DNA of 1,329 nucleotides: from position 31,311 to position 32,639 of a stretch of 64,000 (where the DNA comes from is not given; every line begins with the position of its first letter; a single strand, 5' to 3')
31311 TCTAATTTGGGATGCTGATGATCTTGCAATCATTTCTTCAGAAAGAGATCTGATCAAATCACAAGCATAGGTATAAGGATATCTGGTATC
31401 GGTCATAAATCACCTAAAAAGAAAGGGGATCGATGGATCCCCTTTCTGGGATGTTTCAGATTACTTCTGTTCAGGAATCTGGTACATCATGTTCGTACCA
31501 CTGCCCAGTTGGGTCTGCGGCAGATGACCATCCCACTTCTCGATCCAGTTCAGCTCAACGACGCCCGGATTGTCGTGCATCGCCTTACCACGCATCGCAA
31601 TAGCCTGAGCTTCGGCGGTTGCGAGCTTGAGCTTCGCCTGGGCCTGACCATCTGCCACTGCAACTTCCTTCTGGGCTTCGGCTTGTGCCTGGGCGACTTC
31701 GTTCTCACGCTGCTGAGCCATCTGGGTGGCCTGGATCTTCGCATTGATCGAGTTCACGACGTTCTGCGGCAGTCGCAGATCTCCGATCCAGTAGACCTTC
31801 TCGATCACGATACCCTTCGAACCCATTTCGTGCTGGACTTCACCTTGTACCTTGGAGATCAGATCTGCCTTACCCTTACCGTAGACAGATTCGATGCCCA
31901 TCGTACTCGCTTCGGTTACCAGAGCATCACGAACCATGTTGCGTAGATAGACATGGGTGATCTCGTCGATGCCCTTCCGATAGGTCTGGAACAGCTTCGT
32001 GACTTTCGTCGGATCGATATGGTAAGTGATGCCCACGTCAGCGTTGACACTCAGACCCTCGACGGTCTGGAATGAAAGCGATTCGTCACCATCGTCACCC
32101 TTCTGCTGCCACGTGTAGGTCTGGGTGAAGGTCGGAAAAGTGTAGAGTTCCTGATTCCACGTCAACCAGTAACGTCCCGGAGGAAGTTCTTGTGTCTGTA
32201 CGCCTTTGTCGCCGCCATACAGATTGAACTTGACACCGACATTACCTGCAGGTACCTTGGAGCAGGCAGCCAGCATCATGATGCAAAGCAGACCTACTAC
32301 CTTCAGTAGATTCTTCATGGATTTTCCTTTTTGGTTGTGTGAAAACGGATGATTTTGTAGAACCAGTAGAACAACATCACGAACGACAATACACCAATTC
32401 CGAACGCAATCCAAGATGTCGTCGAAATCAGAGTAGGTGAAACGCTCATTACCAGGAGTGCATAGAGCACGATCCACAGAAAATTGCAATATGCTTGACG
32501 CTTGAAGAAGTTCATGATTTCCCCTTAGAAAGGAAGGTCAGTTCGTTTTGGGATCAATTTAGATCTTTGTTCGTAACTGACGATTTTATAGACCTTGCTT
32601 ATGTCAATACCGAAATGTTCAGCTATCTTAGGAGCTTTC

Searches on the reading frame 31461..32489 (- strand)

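Call 12: search_protein_families(library=phrogs, proteins=[window:31461-32489:-], max_evalue=0.001)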
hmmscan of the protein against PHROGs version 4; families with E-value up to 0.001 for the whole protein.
window:31461-32489:- (342 aa): 3 families
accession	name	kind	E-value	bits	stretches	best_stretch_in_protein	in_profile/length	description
phrog_200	-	other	2.9e-91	307.4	1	34-341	56-362/379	lipoprotein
phrog_38808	-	unknown function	4.9e-15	56.6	1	278-334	7-62/68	-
phrog_21428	-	unknown function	9.1e-10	39.4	1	59-117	3-61/63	-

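Call 66: search_protein_families(library=pfam, proteins=[window:31461-32489:-], max_evalue=0.01)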
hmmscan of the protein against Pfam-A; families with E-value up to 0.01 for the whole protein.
window:31461-32489:- (342 aa): 1 family
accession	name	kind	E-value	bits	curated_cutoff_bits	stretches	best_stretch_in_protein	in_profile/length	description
PF01145.31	Band_7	-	1.4e-28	100.6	23.6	1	78-272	2-176/176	SPFH domain / Band 7 family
